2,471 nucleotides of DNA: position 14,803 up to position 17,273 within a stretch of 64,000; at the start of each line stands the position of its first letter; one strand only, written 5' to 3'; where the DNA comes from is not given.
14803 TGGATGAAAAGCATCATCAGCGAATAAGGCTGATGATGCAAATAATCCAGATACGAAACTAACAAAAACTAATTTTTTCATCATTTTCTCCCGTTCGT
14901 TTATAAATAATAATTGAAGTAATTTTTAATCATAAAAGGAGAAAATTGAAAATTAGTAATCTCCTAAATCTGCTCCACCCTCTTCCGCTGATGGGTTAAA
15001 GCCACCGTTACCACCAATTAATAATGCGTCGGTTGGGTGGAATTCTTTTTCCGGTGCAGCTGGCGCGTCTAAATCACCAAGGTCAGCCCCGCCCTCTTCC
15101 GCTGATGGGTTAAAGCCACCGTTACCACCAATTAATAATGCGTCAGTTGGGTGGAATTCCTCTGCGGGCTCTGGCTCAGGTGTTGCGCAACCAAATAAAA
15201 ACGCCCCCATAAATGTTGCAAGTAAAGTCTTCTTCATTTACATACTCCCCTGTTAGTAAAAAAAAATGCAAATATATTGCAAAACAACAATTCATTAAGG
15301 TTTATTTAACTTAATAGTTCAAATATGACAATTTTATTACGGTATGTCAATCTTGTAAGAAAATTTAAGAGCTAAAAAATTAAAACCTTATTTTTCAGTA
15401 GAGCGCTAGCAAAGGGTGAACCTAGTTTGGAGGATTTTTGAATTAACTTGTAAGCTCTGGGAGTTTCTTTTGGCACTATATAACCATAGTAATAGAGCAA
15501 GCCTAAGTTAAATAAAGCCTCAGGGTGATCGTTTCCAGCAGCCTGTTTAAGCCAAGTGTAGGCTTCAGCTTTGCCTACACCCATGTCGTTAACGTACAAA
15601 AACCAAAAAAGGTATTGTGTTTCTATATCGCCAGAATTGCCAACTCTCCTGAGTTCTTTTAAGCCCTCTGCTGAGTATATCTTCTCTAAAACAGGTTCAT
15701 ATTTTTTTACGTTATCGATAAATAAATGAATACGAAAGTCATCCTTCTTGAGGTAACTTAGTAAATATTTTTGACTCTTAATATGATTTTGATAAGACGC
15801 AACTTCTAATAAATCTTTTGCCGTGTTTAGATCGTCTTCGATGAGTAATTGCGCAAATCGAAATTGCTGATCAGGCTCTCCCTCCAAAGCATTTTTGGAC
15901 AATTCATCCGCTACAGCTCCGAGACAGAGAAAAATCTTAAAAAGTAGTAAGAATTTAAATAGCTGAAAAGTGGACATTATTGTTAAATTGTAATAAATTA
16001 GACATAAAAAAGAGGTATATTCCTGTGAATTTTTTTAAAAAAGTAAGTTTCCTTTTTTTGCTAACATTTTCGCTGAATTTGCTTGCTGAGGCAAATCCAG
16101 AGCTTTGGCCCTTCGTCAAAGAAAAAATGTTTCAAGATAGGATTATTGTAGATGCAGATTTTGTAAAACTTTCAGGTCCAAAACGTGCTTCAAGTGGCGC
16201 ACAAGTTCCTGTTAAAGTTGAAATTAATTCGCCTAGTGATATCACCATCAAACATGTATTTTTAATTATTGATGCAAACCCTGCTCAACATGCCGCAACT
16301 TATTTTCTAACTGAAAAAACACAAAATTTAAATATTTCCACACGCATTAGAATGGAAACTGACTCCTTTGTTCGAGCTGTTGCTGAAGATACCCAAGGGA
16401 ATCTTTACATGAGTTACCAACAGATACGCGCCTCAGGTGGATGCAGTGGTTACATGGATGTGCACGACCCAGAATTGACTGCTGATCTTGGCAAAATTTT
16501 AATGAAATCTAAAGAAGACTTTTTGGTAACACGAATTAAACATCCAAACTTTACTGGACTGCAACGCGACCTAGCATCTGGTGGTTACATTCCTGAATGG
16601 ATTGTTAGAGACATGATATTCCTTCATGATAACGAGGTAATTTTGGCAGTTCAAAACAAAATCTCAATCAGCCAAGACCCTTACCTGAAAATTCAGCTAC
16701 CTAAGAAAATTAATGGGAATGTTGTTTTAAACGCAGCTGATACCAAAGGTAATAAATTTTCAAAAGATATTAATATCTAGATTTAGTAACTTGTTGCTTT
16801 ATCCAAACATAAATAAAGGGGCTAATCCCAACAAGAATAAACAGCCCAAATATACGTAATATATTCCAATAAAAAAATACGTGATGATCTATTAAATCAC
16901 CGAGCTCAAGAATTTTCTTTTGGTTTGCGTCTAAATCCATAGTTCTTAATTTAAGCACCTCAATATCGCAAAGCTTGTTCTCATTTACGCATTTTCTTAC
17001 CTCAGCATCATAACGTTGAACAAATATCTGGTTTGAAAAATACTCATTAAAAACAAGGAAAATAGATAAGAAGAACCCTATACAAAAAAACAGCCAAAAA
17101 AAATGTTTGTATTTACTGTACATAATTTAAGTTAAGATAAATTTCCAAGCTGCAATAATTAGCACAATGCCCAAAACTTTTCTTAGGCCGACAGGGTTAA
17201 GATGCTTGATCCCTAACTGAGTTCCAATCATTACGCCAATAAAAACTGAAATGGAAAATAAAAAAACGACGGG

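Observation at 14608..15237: Two adjacent secreted hyper-acidic proteins built from a 28-aa module I cannot place in any known family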

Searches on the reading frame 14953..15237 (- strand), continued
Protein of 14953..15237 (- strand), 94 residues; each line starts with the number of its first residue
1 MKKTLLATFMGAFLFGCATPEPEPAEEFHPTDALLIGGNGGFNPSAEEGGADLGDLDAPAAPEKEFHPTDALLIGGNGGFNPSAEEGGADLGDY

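Call 54: find_encoding_contigs(protein=P0134, flank=6000, max_places=4)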
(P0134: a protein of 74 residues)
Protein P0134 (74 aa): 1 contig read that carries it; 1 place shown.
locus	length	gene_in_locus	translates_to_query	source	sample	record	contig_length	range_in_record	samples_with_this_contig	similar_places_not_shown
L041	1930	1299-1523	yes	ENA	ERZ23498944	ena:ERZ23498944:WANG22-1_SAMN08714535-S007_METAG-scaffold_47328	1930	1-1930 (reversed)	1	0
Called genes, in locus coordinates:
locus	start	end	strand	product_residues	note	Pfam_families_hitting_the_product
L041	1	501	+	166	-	?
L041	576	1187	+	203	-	PF04832:SOUL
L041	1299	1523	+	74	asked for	-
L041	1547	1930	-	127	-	?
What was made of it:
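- Another lies after a SOUL heme-binding protein (call 54).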

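Call 55: find_encoding_contigs(protein=P0007, flank=5000, max_places=2)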
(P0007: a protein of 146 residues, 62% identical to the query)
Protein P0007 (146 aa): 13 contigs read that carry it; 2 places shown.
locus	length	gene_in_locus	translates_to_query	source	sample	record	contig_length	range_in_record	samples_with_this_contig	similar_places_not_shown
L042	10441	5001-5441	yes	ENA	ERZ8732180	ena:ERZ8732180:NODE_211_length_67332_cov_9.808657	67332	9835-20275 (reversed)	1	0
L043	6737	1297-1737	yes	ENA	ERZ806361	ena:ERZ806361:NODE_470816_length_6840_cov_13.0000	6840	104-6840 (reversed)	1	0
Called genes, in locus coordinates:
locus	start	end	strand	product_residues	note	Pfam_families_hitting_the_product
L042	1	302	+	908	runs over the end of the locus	PF03710:GlnE, PF08335:GlnD_UR_UTase, PF03710:GlnE, PF08335:GlnD_UR_UTase (weak)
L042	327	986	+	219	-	PF12843:QSregVF_b (weak)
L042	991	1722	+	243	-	PF01479:S4, PF00849:PseudoU_synth_2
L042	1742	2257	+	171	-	-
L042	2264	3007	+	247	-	PF01925:TauE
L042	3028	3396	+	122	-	-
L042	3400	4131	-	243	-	PF13501:SoxY, PF08770:SoxZ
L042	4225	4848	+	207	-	-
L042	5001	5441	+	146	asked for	-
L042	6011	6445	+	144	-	PF16747:Adhesin_E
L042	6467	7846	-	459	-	PF02878:PGM_PMM_I, PF02879:PGM_PMM_II, PF02880:PGM_PMM_III, PF00408:PGM_PMM_IV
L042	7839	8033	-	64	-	PF04384:Fe-S_assembly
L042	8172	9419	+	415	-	PF00464:SHMT, PF00155:Aminotran_1_2, PF00266:Aminotran_5 (weak)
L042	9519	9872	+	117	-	PF03477:ATP-cone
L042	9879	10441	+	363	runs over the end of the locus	PF00383:dCMP_cyt_deam_1, PF14437:MafB19-deam, PF01872:RibD_C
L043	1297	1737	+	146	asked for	-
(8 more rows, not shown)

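Call 56: find_encoding_contigs(protein=P0075, flank=5000, max_places=2)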
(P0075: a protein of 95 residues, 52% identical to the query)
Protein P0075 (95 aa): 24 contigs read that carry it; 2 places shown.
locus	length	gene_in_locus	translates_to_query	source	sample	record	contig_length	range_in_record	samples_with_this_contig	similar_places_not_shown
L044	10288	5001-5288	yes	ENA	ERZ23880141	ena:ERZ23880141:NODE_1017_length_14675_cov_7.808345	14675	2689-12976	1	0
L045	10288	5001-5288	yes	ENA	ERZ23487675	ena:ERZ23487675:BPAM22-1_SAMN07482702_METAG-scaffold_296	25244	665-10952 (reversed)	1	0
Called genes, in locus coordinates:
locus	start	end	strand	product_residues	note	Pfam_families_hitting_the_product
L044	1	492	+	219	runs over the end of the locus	PF12843:QSregVF_b (weak)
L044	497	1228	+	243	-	PF01479:S4, PF00849:PseudoU_synth_2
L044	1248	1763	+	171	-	-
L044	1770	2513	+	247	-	PF01925:TauE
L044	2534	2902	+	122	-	-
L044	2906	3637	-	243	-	PF13501:SoxY, PF08770:SoxZ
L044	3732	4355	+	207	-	PF08238:Sel1 (faint)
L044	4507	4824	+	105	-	-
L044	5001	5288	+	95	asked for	-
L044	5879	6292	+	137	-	PF16747:Adhesin_E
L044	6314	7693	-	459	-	PF02878:PGM_PMM_I, PF02879:PGM_PMM_II, PF02880:PGM_PMM_III, PF00408:PGM_PMM_IV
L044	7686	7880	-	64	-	PF04384:Fe-S_assembly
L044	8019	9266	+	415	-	PF00464:SHMT, PF00155:Aminotran_1_2, PF00266:Aminotran_5 (faint)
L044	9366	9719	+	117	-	PF03477:ATP-cone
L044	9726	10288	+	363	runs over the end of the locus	PF00383:dCMP_cyt_deam_1, PF14437:MafB19-deam, PF01872:RibD_C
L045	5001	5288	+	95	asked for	-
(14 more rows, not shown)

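Call 57: find_encoding_contigs(protein=P0071, flank=5000, max_places=2)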
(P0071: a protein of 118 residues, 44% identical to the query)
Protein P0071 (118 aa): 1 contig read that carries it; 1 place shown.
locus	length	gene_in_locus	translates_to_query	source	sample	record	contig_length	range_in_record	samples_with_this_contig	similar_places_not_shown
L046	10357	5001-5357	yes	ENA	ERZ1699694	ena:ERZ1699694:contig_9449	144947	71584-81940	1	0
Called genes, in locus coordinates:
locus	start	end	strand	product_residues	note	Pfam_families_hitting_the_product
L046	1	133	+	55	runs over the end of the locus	-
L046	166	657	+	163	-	PF04205:FMN_bind (weak)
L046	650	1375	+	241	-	PF16357:PepSY_TM_like_2 (faint), PF03929:PepSY_TM (weak)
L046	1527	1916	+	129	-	-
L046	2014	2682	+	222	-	PF01925:TauE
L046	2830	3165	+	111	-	-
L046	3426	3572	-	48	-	-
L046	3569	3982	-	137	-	PF13501:SoxY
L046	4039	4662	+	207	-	-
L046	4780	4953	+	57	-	-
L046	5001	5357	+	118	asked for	-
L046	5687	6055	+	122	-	PF16747:Adhesin_E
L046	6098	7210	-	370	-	PF02878:PGM_PMM_I, PF02879:PGM_PMM_II, PF02880:PGM_PMM_III, PF00408:PGM_PMM_IV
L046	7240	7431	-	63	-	PF02878:PGM_PMM_I (weak)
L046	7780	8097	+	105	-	PF00464:SHMT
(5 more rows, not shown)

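Call 66: find_related_loci(query=A1, collection=metagenome_contigs, flank=6000)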
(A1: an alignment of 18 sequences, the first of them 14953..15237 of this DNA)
Query A1 (94 aa) in metagenome_contigs; peptide patterns used: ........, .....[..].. (x = any residue, [..] = any of these).
578 stretches matched a pattern; 201 encode a relative of the query (tblastn E <= 1e-3); the best 80 are kept; 80 distinct loci.
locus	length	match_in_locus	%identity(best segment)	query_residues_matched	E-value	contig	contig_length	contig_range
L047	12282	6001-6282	98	1-94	1e-55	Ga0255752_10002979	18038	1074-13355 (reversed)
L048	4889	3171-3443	77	1-94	4e-39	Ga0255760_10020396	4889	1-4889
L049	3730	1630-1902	77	1-94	4e-39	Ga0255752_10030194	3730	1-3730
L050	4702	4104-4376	77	1-94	4e-39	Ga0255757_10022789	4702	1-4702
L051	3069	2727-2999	72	1-94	2e-37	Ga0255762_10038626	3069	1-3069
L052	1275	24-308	71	1-94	1e-37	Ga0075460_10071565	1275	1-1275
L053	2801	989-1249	74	1-94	4e-36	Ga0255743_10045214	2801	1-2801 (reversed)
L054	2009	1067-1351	73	1-93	5e-35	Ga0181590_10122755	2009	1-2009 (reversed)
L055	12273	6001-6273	73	1-94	8e-35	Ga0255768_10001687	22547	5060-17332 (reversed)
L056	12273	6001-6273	73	1-94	1e-34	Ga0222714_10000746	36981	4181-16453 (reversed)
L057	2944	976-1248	73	1-94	8e-35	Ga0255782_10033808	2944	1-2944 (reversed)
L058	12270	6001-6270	71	1-94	2e-33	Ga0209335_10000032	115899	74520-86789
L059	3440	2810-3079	71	1-94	2e-33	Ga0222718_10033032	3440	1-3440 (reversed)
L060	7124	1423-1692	71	1-94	2e-33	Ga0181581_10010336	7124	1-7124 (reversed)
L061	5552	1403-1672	71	1-94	2e-33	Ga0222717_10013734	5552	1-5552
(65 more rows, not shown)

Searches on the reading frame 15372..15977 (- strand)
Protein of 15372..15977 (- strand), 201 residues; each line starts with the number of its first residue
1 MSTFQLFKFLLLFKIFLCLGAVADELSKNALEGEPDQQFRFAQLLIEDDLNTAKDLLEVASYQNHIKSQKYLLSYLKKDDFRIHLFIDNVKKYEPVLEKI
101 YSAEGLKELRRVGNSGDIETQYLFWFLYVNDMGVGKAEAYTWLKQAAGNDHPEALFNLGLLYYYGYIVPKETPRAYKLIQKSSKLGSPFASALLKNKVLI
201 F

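Call 3: search_protein_families(library=pfam, proteins=[window:15372-15977:-], max_evalue=1)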
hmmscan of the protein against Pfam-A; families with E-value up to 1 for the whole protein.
window:15372-15977:- (201 aa): 2 families
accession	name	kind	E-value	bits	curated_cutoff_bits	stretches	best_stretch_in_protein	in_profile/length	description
PF08238.18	Sel1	-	4.2e-08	33.9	30.7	1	152-187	1-36/36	Sel1 repeat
PF23310.1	TPR_27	-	0.047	13.8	27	0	139-165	15-41/110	Plant tetratrico peptide repeats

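Call 4: search_protein_families(library=ncbifam, proteins=[window:15372-15977:-], max_evalue=1)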
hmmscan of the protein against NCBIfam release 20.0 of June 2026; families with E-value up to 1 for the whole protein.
window:15372-15977:- (201 aa): 3 families
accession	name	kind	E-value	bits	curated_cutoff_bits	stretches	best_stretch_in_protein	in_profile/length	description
NF033786.1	phenyl_MerG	equivalog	0.00057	19.9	350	1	101-162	48-111/217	phenylmercury resistance protein MerG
NF038194.1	AlgK_TPR_lipo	equivalog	0.028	13.1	700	1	140-184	286-330/448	alginate biosynthesis TPR repeat lipoprotein AlgK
NF047621.1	FlgprotMotXVib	equivalog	0.033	13.7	330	1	141-192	97-148/211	flagellar protein MotX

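Call 44: find_homologous_proteins(query=window:15372-15977:-, max_evalue=0.001)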
Query window:15372-15977:- (201 aa): 70 proteins with E <= 0.001 among 195 candidates.
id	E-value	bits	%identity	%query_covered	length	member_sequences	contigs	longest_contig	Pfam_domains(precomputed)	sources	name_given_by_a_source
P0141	8.9e-126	435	99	100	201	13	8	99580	PF08238.19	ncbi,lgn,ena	-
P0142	3.5e-65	237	52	92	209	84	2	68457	-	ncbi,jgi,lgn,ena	-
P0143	1.0e-43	167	49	87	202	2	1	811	PF08238.19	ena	-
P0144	8.4e-42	161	49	92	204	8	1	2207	PF08238.19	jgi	-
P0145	1.2e-41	161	47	92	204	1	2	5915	PF08238.19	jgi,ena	-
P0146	1.6e-41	160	46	92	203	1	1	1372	PF08238.19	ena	-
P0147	3.2e-41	159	46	92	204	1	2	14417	PF08238.19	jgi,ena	-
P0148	3.6e-41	159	46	92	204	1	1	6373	PF08238.19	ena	-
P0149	4.4e-41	159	46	92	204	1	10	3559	PF08238.19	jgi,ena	-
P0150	7.3e-41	158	47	92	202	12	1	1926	PF08238.19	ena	-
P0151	8.1e-41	158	47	92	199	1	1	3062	PF08238.19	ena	-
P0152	8.3e-41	158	48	92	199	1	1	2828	PF08238.19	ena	-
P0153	1.1e-40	158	47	95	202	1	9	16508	PF08238.19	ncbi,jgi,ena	-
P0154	1.2e-40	157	46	92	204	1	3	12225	PF08238.19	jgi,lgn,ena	-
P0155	1.2e-40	157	47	92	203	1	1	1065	PF08238.19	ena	-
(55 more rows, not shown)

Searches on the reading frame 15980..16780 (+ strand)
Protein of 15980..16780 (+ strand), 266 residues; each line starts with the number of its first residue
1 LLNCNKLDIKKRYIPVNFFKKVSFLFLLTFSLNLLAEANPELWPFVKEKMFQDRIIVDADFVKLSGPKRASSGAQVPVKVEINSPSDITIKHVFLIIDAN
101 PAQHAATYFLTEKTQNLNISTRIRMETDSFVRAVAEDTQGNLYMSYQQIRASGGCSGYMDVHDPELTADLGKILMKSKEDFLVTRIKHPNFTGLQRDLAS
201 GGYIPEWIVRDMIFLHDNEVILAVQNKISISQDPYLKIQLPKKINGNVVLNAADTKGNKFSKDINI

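Call 3: search_protein_families(library=pfam, proteins=[window:15980-16780:+], max_evalue=1)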
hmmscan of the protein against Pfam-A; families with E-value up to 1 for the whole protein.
window:15980-16780:+ (266 aa): 3 families
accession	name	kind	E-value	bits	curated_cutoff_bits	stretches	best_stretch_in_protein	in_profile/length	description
PF13501.12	SoxY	-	3.3e-29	101.8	28.4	1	48-155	2-112/112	Sulfur oxidation protein SoxY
PF08770.17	SoxZ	-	7.1e-17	61.4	25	1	184-263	16-96/98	Sulphur oxidation protein SoxZ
PF25475.1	DUF7903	-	0.08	12.3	26.5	1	108-188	51-130/357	Domain of unknown function (DUF7903)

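Call 4: search_protein_families(library=ncbifam, proteins=[window:15980-16780:+], max_evalue=1)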
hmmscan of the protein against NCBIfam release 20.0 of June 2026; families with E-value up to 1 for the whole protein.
window:15980-16780:+ (266 aa): 4 families
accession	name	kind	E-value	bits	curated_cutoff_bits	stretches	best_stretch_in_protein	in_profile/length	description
TIGR04557.1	fuse_rel_SoxYZ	equivalog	5.7e-64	215.5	140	1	43-261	1-226/226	quinoprotein dehydrogenase-associated SoxYZ-like carrier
TIGR04488.1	SoxY_true_GGCGG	equivalog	1.8e-19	70.6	125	1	49-157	44-149/149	thiosulfate oxidation carrier protein SoxY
TIGR04490.1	SoxZ_true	equivalog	2.7e-13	49.7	76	1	186-266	17-98/98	thiosulfate oxidation carrier complex protein SoxZ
TIGR04487.1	SoxY_para_1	exception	6.4e-08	32.5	172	1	61-145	47-133/146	SoxY-related AACIE arm protein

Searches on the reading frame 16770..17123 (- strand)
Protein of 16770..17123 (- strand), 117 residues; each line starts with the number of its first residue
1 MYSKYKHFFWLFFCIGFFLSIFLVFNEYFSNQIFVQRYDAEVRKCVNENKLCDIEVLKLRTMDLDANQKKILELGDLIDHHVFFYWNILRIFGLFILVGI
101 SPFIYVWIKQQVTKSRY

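Call 3: search_protein_families(library=pfam, proteins=[window:16770-17123:-], max_evalue=1)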
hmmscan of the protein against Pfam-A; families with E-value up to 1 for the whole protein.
window:16770-17123:- (117 aa): 3 families
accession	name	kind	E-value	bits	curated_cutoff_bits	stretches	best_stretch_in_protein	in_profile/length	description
PF12663.12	DUF3788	-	0.092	13.2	25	1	4-72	55-117/128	Protein of unknown function (DUF3788)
PF06524.17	NOA36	-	0.11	12.3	32.6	1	11-64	143-194/306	NOA36 protein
PF06305.16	LapA_dom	-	0.14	12.5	28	0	11-45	25-59/64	Lipopolysaccharide assembly protein A domain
